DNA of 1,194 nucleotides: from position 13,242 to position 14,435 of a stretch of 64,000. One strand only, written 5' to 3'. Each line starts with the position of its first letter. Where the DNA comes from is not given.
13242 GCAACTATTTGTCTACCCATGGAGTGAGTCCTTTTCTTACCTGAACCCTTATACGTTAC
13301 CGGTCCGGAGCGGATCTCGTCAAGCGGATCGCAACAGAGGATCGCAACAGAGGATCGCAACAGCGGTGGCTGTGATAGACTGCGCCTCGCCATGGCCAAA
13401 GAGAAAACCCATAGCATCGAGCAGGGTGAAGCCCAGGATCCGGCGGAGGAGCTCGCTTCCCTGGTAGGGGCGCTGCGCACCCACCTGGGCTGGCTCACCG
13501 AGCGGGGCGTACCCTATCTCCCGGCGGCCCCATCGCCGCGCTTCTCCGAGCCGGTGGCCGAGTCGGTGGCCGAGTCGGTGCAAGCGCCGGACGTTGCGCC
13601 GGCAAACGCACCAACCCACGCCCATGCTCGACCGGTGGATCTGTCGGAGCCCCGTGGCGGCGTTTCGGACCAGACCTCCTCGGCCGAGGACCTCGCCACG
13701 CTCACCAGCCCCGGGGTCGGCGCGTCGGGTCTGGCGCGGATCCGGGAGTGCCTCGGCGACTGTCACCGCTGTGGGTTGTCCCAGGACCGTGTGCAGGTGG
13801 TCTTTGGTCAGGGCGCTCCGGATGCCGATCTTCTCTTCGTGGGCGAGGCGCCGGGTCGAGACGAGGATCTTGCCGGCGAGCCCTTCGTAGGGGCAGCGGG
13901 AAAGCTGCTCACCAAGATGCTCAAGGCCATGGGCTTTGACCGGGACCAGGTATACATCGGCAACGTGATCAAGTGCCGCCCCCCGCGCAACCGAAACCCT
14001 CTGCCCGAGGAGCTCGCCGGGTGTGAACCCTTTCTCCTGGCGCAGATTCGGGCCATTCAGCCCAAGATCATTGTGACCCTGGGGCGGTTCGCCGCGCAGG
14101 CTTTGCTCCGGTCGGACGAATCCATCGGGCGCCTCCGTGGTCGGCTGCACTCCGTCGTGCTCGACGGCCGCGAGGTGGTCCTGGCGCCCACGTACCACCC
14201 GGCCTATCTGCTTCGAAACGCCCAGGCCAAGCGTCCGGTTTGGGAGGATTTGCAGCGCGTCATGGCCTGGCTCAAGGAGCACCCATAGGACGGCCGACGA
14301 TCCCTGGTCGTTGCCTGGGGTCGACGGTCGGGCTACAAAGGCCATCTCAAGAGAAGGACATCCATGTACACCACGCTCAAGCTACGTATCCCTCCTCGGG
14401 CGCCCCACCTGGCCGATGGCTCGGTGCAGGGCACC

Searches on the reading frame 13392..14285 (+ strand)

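Call 68: search_protein_families(library=pfam, proteins=[window:13392-14285:+], max_evalue=0.001)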
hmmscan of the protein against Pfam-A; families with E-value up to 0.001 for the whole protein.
window:13392-14285:+ (298 aa): 1 family
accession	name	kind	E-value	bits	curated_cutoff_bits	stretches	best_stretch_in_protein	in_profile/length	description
PF03167.25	UDG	-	2.4e-40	138.3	24.3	1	138-288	1-141/141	Uracil DNA glycosylase superfamily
